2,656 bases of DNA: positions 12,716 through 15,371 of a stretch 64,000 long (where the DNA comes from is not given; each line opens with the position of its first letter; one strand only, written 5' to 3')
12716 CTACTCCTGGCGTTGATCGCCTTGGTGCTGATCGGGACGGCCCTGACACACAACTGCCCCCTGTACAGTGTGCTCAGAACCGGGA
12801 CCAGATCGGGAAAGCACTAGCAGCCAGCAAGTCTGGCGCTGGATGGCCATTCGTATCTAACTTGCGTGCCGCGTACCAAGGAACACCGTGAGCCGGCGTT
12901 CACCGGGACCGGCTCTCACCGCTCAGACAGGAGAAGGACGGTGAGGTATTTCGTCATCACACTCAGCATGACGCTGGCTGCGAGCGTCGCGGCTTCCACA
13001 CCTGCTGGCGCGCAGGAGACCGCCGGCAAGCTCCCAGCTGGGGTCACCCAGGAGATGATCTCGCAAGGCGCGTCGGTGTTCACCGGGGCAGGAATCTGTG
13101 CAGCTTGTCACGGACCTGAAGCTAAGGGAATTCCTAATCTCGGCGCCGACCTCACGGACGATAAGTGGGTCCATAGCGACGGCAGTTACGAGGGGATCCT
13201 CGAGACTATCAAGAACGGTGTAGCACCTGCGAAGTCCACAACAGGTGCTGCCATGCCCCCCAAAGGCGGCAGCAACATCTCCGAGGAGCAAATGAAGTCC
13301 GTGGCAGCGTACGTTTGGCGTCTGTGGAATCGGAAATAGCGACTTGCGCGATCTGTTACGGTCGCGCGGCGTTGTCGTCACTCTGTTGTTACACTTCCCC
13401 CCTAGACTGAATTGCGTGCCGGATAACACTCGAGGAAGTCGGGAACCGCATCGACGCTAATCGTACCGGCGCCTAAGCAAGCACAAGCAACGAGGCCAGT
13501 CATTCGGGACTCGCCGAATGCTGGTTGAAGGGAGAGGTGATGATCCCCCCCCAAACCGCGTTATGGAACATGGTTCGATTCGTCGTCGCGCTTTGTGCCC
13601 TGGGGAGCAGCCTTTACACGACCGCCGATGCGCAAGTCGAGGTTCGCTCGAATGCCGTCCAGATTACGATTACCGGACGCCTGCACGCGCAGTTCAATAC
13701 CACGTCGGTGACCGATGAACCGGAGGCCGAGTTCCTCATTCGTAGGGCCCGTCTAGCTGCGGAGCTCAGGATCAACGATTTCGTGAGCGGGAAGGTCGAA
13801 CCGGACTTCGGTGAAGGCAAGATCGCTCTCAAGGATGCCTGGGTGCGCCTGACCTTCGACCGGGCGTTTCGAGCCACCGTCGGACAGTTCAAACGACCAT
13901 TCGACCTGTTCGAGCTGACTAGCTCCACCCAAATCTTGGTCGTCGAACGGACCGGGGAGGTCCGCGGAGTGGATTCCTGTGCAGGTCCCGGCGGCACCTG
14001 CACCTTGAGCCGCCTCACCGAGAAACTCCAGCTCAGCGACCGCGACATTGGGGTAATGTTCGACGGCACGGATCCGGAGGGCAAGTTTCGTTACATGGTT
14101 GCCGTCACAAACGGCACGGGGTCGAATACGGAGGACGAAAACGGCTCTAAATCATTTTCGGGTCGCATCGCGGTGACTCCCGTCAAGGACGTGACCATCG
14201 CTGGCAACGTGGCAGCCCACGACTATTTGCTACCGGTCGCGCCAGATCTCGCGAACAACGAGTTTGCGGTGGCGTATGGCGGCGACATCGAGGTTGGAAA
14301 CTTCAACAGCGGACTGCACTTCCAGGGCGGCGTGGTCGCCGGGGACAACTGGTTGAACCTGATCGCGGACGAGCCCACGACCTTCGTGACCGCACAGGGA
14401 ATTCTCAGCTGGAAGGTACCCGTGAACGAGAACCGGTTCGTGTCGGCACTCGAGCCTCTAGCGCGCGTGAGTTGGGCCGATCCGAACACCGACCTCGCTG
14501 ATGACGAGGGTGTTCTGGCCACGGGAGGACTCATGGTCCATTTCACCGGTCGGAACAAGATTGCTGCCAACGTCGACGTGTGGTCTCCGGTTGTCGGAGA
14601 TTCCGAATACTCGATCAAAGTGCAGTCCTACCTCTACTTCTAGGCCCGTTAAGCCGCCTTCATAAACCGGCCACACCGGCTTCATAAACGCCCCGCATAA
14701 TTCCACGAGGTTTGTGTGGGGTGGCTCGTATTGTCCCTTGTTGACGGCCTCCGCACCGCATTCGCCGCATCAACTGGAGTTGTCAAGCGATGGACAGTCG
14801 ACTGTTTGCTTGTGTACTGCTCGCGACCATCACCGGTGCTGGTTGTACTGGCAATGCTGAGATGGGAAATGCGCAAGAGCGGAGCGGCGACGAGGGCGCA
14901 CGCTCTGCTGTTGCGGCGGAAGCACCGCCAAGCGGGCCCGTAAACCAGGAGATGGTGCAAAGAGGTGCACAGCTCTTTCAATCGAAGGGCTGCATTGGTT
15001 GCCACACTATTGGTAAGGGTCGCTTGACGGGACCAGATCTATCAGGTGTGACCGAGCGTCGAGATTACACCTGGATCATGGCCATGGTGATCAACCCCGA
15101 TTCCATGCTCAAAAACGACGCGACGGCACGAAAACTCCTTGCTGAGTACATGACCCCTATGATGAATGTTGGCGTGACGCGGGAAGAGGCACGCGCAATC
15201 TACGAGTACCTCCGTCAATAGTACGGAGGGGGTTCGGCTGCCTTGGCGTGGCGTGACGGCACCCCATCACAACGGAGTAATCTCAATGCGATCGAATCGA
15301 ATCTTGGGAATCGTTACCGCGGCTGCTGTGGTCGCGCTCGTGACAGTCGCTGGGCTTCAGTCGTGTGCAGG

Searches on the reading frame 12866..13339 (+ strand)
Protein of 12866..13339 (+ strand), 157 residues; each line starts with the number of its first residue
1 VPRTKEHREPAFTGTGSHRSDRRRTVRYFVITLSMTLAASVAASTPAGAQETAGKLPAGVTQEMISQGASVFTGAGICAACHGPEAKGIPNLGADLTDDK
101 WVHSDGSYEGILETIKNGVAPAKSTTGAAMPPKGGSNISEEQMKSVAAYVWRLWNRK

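Call 96: search_protein_families(library=pfam, proteins=[window:12866-13339:+], max_evalue=1)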
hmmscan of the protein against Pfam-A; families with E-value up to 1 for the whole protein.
window:12866-13339:+ (157 aa): 2 families
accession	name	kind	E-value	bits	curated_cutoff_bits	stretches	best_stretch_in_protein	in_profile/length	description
PF13442.11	Cytochrome_CBB3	-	2.6e-12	47.3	27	1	65-150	3-68/68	Cytochrome C oxidase, cbb3-type, subunit III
PF00034.26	Cytochrom_C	-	3.4e-09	38.3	21.3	1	67-154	3-90/90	Cytochrome c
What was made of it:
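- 12866..13339 (+): Mono-haem c-type cytochrome, a candidate electron donor to the oxidase. Pfam Cytochrome_CBB3 2.6e-12 (call 96).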

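Call 97: search_protein_families(library=ncbifam, proteins=[window:12866-13339:+], max_evalue=0.00001)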
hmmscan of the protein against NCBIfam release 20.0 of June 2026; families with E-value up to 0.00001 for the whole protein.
window:12866-13339:+ (157 aa): 2 families
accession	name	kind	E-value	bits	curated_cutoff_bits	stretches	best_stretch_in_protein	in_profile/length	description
TIGR00782.1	ccoP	equivalog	1.3e-12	47.7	179.95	1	62-153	200-281/285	cytochrome-c oxidase, cbb3-type subunit III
TIGR03872.1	cytochrome_MoxG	equivalog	8.3e-06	26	147.8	1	53-150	32-118/133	cytochrome c(L), periplasmic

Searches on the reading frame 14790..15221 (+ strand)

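Call 12: search_protein_families(library=pfam, proteins=[window:14790-15221:+], max_evalue=0.001)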
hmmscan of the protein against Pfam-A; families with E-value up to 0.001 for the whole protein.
window:14790-15221:+ (143 aa): 2 families
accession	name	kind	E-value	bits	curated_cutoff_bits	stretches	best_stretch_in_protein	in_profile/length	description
PF00034.26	Cytochrom_C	-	1.9e-11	45.6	21.3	1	56-143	1-88/90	Cytochrome c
PF13442.11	Cytochrome_CBB3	-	1.2e-05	26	27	1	56-141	3-68/68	Cytochrome C oxidase, cbb3-type, subunit III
